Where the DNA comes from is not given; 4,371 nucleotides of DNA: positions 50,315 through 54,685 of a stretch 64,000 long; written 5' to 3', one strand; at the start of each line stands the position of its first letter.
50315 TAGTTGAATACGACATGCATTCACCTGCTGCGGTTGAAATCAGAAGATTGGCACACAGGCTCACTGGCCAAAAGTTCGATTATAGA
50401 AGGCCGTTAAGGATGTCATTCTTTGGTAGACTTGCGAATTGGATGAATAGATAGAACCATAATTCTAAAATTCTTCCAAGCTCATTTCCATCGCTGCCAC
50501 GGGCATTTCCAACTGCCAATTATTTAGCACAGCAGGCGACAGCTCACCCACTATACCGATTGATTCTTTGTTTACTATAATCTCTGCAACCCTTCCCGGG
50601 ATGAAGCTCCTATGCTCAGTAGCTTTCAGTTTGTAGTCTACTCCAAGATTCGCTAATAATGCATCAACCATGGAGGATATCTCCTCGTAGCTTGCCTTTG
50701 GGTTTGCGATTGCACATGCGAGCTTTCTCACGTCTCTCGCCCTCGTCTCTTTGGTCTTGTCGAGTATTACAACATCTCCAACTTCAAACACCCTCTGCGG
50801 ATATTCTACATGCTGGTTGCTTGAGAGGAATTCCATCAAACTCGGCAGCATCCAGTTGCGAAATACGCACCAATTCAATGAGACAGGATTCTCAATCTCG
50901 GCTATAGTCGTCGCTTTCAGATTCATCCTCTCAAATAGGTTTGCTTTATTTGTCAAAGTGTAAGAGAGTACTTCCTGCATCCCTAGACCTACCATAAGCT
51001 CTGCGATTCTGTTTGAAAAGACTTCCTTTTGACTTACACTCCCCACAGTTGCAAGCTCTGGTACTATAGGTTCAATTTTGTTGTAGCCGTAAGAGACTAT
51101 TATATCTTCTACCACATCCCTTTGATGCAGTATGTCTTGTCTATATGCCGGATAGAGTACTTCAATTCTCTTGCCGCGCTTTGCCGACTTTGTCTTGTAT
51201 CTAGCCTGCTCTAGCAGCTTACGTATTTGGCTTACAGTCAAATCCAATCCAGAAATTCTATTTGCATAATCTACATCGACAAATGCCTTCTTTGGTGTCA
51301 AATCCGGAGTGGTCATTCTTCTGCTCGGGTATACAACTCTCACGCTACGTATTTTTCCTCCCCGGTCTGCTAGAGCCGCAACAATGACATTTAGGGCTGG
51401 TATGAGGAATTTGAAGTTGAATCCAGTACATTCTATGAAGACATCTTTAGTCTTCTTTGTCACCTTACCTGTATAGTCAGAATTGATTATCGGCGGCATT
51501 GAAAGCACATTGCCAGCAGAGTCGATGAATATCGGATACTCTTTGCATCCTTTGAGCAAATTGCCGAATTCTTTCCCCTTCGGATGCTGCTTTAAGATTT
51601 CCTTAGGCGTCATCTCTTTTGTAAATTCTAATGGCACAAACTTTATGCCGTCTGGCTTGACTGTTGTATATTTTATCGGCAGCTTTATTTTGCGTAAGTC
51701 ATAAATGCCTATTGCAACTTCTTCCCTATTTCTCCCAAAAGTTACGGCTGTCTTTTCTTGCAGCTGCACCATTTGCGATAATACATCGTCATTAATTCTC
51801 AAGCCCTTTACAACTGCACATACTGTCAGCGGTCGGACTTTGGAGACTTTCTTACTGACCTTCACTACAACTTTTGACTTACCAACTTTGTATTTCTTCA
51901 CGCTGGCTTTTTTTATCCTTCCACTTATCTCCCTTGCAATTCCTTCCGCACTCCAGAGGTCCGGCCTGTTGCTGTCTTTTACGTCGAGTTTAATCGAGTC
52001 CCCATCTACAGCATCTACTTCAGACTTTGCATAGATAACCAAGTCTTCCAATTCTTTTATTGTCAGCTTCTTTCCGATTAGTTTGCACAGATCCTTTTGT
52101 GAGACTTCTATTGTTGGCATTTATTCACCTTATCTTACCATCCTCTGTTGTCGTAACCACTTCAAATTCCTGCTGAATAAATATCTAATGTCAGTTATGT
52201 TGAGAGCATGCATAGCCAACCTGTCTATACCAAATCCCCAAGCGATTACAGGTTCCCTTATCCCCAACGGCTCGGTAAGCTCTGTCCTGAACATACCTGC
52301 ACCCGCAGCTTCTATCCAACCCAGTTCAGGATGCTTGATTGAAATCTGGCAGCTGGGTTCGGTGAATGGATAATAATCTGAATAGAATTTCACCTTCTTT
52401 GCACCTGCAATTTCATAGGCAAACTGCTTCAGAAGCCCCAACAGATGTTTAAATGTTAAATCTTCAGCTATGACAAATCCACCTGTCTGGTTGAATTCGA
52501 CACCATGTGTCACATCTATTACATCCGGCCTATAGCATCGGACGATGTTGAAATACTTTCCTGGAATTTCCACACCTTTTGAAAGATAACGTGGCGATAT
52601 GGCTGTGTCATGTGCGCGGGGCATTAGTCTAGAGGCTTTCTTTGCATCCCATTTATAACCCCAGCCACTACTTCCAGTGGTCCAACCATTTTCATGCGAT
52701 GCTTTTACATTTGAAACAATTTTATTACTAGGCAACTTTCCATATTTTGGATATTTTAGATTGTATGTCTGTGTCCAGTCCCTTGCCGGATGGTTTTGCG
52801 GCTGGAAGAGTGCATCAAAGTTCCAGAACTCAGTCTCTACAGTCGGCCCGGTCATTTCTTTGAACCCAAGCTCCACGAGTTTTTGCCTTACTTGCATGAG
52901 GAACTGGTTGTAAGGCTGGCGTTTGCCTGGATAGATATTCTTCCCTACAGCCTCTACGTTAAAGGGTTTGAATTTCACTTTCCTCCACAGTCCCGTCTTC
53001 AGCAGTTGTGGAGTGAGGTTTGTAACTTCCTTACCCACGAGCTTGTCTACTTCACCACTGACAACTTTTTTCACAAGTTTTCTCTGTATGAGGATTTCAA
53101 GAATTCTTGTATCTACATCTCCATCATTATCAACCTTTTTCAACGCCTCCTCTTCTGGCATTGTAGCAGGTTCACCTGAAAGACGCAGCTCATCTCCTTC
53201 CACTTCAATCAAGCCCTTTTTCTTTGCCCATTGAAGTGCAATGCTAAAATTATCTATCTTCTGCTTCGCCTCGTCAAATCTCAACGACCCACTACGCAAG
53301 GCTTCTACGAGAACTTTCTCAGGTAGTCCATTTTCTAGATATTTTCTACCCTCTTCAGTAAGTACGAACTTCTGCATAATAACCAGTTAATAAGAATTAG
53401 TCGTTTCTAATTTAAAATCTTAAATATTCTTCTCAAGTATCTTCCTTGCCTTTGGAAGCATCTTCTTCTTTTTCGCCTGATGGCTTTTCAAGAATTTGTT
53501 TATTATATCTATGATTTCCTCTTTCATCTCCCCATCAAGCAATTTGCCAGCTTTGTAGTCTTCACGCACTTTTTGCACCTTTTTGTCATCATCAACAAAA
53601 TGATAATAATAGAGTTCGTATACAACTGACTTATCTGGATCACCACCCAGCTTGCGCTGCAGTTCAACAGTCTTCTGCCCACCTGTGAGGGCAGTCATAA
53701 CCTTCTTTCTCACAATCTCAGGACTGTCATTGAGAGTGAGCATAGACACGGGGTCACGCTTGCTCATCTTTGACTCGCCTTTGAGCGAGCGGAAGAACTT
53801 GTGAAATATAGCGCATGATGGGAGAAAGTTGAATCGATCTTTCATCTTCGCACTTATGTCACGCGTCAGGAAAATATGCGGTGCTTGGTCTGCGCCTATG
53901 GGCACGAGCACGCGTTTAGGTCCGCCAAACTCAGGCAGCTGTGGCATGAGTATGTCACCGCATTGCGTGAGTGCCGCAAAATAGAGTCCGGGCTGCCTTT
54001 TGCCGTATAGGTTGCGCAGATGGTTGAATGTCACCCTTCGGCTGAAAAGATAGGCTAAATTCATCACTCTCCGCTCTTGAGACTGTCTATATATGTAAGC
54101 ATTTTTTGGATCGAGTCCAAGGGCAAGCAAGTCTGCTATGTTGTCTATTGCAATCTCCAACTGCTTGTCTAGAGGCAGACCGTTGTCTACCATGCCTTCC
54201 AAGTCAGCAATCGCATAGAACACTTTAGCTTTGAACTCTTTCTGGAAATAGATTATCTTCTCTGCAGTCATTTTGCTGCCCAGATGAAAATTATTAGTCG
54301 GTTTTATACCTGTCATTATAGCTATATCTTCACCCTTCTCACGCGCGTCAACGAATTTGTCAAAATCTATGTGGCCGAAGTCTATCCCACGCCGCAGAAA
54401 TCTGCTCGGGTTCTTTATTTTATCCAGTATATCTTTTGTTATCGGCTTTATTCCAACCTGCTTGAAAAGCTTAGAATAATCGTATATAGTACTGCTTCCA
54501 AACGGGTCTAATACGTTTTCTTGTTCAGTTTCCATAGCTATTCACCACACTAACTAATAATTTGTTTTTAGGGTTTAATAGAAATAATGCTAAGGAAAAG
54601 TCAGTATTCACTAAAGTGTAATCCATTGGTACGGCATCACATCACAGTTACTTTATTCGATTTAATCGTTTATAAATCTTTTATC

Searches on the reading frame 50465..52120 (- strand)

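Call 20: search_protein_families(library=pfam, proteins=[window:50465-52120:-], max_evalue=0.00001)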
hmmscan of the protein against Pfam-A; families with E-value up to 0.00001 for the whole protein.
window:50465-52120:- (551 aa): 4 families
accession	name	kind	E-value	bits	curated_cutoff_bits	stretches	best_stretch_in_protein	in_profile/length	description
PF17759.6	tRNA_synthFbeta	-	1.2e-43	149.5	22.4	1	349-548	1-214/214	Phenylalanyl tRNA synthetase beta chain CLM domain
PF03484.21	B5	-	1.5e-18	67.2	28.6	1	281-346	3-67/67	tRNA synthetase B5 domain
PF03483.22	B3_4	-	9.9e-08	32.2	29.3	1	115-235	36-128/174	B3/4 domain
PF18262.7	PhetRS_B1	-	3.5e-06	27.6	26.8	0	1-65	1-77/83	Phe-tRNA synthetase beta subunit B1 domain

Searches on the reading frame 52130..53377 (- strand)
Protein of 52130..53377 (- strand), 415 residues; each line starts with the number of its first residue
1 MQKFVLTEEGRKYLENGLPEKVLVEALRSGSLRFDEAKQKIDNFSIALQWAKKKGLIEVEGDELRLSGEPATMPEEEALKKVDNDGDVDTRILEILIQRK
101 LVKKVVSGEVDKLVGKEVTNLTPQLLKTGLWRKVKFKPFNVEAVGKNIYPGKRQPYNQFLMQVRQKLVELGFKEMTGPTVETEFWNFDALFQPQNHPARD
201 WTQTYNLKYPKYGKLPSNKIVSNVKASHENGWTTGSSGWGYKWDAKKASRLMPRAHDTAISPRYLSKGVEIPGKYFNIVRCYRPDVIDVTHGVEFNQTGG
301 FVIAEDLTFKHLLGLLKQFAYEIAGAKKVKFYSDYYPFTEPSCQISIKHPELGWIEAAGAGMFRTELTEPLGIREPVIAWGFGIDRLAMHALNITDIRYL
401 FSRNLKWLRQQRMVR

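Call 44: search_protein_families(library=pfam, proteins=[window:52130-53377:-], max_evalue=0.0001)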
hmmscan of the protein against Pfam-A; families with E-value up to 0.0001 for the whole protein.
window:52130-53377:- (415 aa): 1 family
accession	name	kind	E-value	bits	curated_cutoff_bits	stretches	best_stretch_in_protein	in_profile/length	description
PF01409.25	tRNA-synt_2d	-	1.8e-76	257.3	19.8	1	139-410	2-245/246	tRNA synthetases class II core domain (F)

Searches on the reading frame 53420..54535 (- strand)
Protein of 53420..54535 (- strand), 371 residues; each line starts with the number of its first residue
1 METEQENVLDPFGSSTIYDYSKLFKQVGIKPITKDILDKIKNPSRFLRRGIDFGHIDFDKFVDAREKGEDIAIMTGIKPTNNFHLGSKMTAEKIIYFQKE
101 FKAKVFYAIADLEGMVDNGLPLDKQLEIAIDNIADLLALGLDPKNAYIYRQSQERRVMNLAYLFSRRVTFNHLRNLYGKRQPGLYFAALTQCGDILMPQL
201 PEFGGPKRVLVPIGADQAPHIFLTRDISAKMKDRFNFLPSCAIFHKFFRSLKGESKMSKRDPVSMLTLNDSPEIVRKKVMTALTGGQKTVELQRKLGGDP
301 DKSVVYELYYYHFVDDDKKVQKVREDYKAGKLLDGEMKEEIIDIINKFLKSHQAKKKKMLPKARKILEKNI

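Call 44: search_protein_families(library=pfam, proteins=[window:53420-54535:-], max_evalue=0.0001)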
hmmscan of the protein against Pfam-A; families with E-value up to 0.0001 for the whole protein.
window:53420-54535:- (371 aa): 1 family
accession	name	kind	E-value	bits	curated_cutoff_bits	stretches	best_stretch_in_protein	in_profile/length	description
PF00579.31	tRNA-synt_1b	-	3e-37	128.9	21.1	1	68-350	3-292/292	tRNA synthetases class I (W and Y)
